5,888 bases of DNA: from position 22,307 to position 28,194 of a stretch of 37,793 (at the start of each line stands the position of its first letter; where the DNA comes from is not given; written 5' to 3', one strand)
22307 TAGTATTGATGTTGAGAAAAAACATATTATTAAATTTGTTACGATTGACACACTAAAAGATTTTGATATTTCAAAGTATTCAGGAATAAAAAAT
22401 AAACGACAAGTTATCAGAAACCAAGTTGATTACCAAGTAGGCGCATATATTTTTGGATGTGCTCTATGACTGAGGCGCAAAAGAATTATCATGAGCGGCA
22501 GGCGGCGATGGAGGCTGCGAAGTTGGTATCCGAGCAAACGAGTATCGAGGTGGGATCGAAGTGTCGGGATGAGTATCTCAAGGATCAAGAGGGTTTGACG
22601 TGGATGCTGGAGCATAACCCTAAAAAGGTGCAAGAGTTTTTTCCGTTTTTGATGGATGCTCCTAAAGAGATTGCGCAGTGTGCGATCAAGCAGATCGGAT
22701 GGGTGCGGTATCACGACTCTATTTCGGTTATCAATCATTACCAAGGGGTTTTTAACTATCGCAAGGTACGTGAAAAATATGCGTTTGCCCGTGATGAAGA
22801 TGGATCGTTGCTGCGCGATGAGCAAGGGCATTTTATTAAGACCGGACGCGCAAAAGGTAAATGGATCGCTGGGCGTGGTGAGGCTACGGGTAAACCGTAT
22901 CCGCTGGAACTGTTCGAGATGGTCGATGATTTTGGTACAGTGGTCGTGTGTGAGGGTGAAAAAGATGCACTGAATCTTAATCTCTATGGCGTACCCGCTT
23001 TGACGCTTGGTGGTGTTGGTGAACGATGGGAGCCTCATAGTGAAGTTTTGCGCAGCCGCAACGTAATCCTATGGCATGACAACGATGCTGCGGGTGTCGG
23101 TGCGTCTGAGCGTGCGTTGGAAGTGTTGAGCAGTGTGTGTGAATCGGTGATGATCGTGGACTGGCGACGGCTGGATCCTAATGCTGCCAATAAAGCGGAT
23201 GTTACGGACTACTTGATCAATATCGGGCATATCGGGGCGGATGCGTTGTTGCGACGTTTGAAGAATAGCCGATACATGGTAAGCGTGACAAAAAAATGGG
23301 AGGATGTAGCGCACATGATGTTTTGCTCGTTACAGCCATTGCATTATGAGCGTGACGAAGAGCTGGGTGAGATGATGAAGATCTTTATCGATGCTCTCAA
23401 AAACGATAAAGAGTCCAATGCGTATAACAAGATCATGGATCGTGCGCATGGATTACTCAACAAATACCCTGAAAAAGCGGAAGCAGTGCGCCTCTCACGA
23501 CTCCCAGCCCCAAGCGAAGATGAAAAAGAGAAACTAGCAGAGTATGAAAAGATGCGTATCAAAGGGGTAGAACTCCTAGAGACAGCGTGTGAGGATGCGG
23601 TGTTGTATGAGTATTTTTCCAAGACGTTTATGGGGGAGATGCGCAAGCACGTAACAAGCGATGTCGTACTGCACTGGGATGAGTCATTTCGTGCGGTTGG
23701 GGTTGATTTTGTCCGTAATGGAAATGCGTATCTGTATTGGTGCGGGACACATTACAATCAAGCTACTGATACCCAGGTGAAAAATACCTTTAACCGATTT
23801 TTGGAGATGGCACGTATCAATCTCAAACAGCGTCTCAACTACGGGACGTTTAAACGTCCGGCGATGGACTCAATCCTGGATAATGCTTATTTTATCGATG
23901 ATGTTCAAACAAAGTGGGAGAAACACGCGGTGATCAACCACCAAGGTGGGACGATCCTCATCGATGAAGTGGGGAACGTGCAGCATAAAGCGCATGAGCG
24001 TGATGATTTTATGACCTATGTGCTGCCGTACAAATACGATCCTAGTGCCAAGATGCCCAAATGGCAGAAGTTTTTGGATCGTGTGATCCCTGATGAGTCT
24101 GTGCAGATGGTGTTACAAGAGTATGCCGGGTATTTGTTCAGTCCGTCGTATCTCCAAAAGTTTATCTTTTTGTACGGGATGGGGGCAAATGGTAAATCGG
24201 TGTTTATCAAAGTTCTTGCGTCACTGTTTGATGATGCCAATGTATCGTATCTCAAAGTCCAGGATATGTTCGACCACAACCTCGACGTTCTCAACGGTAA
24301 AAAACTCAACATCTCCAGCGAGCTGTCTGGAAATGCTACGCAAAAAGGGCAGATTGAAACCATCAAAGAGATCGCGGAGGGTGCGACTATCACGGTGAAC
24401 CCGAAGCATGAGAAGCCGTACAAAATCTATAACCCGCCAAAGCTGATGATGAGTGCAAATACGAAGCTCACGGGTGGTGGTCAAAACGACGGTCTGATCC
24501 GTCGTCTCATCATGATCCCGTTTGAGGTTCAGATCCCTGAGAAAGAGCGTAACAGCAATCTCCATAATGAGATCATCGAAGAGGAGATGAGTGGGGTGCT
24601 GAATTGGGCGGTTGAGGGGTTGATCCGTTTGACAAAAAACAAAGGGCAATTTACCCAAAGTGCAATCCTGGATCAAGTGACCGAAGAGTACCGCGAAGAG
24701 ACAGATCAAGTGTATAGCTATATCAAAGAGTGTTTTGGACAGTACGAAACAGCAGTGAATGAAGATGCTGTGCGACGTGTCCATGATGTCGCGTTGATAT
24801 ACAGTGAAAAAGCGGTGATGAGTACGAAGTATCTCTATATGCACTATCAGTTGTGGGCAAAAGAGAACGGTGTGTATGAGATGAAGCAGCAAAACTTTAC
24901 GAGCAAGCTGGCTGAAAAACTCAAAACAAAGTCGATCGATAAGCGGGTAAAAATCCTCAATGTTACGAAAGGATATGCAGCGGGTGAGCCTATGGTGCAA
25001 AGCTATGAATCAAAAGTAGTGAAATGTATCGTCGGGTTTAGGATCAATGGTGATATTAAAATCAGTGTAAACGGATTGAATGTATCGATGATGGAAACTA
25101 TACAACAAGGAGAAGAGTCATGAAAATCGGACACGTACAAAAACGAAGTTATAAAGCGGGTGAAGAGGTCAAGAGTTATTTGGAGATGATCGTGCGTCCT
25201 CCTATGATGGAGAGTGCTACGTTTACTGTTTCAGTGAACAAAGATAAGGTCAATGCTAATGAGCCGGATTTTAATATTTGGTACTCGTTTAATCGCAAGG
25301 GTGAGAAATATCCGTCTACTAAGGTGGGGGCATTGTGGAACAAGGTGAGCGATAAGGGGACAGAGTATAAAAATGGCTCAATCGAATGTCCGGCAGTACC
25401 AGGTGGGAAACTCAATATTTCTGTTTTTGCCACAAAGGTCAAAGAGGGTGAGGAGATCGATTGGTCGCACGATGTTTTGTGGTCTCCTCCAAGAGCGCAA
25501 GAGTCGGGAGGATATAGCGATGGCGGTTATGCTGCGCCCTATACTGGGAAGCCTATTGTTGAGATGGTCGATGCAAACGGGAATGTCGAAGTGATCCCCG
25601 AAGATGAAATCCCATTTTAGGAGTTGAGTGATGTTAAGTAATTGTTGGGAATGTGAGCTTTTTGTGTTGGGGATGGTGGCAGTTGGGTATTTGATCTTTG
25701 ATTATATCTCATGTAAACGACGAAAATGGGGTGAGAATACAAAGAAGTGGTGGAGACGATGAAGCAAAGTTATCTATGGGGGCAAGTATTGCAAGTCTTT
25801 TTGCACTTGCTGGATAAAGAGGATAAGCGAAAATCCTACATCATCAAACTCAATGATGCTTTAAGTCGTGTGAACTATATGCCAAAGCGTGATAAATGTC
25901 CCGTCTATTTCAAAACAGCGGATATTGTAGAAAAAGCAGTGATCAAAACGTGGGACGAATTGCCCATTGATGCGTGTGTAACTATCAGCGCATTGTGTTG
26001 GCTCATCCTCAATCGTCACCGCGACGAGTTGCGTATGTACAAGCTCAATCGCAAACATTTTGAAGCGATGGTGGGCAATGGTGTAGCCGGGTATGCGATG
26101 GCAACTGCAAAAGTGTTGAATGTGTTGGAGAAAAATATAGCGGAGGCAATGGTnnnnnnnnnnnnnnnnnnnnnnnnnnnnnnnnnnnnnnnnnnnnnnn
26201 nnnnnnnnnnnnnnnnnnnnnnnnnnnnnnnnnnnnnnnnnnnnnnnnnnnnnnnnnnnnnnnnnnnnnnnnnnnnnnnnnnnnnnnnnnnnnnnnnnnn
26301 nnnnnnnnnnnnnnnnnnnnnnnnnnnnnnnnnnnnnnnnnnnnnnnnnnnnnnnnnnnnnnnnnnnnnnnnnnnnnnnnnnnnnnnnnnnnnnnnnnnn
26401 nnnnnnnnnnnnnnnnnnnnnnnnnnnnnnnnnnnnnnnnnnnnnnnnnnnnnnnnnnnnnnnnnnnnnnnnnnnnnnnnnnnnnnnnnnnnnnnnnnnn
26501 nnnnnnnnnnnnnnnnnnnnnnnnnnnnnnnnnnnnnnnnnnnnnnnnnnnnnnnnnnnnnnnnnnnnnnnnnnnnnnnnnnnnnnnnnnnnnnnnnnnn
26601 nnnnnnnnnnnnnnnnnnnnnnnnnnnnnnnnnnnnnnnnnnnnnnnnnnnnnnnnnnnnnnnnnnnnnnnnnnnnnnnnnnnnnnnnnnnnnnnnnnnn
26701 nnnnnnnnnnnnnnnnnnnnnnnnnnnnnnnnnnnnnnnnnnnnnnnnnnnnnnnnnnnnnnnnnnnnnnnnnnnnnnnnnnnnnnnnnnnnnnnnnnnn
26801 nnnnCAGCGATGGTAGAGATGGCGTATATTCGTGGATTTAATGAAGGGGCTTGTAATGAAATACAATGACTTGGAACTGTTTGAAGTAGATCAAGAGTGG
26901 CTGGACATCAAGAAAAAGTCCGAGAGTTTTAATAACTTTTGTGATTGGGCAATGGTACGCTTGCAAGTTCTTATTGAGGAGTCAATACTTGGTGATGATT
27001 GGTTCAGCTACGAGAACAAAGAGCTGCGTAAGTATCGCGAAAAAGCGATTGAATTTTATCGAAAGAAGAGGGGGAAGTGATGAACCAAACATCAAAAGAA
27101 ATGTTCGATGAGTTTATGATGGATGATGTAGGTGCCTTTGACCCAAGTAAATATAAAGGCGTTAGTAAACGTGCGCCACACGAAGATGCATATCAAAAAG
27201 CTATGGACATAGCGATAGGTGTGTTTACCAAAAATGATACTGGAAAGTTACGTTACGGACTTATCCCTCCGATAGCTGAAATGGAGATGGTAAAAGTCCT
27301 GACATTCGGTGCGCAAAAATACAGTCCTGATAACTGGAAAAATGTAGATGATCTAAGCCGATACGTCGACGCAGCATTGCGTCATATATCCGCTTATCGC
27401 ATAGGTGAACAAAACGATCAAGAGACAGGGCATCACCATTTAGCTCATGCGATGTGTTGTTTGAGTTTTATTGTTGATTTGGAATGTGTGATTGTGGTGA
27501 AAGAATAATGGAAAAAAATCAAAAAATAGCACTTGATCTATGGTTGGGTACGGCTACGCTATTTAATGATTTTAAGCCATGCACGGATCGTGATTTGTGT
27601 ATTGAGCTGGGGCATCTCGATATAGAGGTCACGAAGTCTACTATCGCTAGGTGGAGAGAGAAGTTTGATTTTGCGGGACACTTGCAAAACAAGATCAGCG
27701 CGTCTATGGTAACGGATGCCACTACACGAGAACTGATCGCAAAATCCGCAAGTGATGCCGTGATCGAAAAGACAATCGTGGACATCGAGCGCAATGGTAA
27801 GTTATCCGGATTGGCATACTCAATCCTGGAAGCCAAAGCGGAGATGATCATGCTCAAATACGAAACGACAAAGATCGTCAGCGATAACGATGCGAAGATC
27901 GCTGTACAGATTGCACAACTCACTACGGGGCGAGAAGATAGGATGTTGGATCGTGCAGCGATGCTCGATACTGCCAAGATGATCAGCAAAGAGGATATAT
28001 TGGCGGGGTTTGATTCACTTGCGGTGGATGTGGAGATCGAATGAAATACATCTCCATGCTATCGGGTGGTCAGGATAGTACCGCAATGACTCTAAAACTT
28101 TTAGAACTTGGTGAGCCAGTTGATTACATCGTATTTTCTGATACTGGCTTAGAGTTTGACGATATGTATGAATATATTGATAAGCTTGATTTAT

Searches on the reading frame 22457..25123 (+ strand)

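Call 12: search_protein_families(library=phrogs, proteins=[window:22457-25123:+], max_evalue=0.001)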
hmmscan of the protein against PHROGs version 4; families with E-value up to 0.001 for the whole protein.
window:22457-25123:+ (888 aa): 13 families
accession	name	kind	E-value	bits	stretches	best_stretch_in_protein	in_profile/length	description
phrog_6088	-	DNA, RNA and nucleotide metabolism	1.7e-72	246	1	129-855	169-755/772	DNA primase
phrog_864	-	DNA, RNA and nucleotide metabolism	1.6e-71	243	1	511-845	306-624/1064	DNA primase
phrog_1829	-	DNA, RNA and nucleotide metabolism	1.6e-58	199.5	1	486-829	424-744/772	DNA primase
phrog_1156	-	DNA, RNA and nucleotide metabolism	9.7e-58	197.4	1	490-841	469-814/855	DNA primase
phrog_2478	-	DNA, RNA and nucleotide metabolism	4.1e-41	142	1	512-828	525-828/854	DNA polymerase/primase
phrog_7601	-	unknown function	1.2e-40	140.8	1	550-832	3-264/289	-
phrog_1883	-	DNA, RNA and nucleotide metabolism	2.4e-25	90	1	492-761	416-689/756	DNA helicase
phrog_16950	-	DNA, RNA and nucleotide metabolism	5.3e-22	78.5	1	508-822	494-810/843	DNA primase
phrog_47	-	DNA, RNA and nucleotide metabolism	3.3e-12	46.8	1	130-267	203-351/947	DNA primase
phrog_239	-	DNA, RNA and nucleotide metabolism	5.8e-10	39.7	1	127-255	166-298/801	DNA primase/helicase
phrog_16213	-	DNA, RNA and nucleotide metabolism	1.9e-07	30.7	1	517-819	336-632/732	DNA primase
phrog_849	-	DNA, RNA and nucleotide metabolism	7.5e-07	29.4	1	159-272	238-347/435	DNA primase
phrog_6444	-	DNA, RNA and nucleotide metabolism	4.5e-06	26.8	1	160-254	260-352/577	DNA primase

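Call 13: search_protein_families(library=pfam, proteins=[window:22457-25123:+], max_evalue=0.01)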
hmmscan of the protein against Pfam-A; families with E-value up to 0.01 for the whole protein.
window:22457-25123:+ (888 aa): 6 families
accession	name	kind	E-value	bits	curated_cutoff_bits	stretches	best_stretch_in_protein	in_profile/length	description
PF19263.5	DUF5906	-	6.8e-16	59.4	27.6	1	572-672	1-106/114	Family of unknown function (DUF5906)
PF08706.16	D5_N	-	6.3e-09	36.7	22.4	1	418-544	14-144/145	D5 N terminal like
PF03288.22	Pox_D5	-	6.2e-07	30.2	21.4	1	748-837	2-72/86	Poxvirus D5 protein-like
PF13155.12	Toprim_2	-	7.3e-06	26.7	22.1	1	163-242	1-85/88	Toprim-like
PF00519.23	PPV_E1_C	-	2.5e-05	24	26.5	1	569-701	121-249/289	Papillomavirus helicase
PF01637.24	ATPase_2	-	0.0093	16.2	33.2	0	567-640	20-94/225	ATPase domain predominantly from Archaea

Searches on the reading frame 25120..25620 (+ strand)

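Call 12: search_protein_families(library=phrogs, proteins=[window:25120-25620:+], max_evalue=0.001)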
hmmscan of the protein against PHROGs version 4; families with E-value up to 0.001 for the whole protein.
window:25120-25620:+ (166 aa): 0 families

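Call 13: search_protein_families(library=pfam, proteins=[window:25120-25620:+], max_evalue=0.01)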
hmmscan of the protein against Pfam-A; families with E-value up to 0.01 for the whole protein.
window:25120-25620:+ (166 aa): 1 family
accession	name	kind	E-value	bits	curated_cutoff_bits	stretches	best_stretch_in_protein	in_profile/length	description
PF05284.17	DUF736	-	1.2e-07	32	22.1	1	36-116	26-97/99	Protein of unknown function (DUF736)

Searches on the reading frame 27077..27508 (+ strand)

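Call 12: search_protein_families(library=phrogs, proteins=[window:27077-27508:+], max_evalue=0.001)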
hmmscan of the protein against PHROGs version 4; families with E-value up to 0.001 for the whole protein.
window:27077-27508:+ (143 aa): 11 families
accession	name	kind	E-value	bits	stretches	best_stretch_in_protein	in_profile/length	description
phrog_801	-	DNA, RNA and nucleotide metabolism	2.1e-35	124.3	1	50-136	100-187/476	dATP / dGTP pyrophosphohydrolase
phrog_2252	-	lysis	3.7e-28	100.1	1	51-136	106-192/285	endolysin; inhibits RNA polymerase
phrog_19680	-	unknown function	3.5e-23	83.7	1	51-137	91-181/188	-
phrog_5033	-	lysis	3.1e-20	73.8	1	48-135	76-167/178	endolysin; inhibits RNA polymerase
phrog_37590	-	unknown function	3.2e-19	70.2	1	9-133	7-140/341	-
phrog_11257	-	unknown function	5e-11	44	1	56-125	19-92/200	-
phrog_16254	-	unknown function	5.5e-10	40.1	1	52-127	21-100/377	-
phrog_5332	-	unknown function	4.6e-09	37.1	1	58-124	123-189/215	-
phrog_18716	-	unknown function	4.2e-08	34.4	1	46-133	12-98/114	-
phrog_2369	-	DNA, RNA and nucleotide metabolism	1.6e-06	29.3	1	50-113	127-194/195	dCMP deaminase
phrog_31336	-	unknown function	1.4e-05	25.2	1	60-134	275-342/359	-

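Call 13: search_protein_families(library=pfam, proteins=[window:27077-27508:+], max_evalue=0.01)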
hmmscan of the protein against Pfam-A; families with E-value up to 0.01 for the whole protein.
window:27077-27508:+ (143 aa): 1 family
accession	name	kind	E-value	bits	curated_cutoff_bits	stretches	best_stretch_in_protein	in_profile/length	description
PF18909.5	dGTP_diPhyd_N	-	4.5e-32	110.4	27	1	52-136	6-90/99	dATP/dGTP diphosphohydrolase, N-terminal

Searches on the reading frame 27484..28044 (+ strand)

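Call 3: search_protein_families(library=pfam, proteins=[window:27484-28044:+], max_evalue=0.1)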
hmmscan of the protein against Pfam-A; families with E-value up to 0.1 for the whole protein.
window:27484-28044:+ (186 aa): 2 families
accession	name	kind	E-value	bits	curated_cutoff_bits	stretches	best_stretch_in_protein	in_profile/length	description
PF06199.17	Phage_tail_2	-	0.00077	20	23.8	1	48-112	41-104/132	Phage tail tube protein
PF22120.2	T6SS_Tse3_N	-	0.0074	17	27.2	1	75-113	19-57/104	T6SS, Peptidoglycan muramidase Tse3, N-terminal domain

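Call 12: search_protein_families(library=phrogs, proteins=[window:27484-28044:+], max_evalue=0.001)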
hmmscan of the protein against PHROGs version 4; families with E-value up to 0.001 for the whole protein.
window:27484-28044:+ (186 aa): 0 families
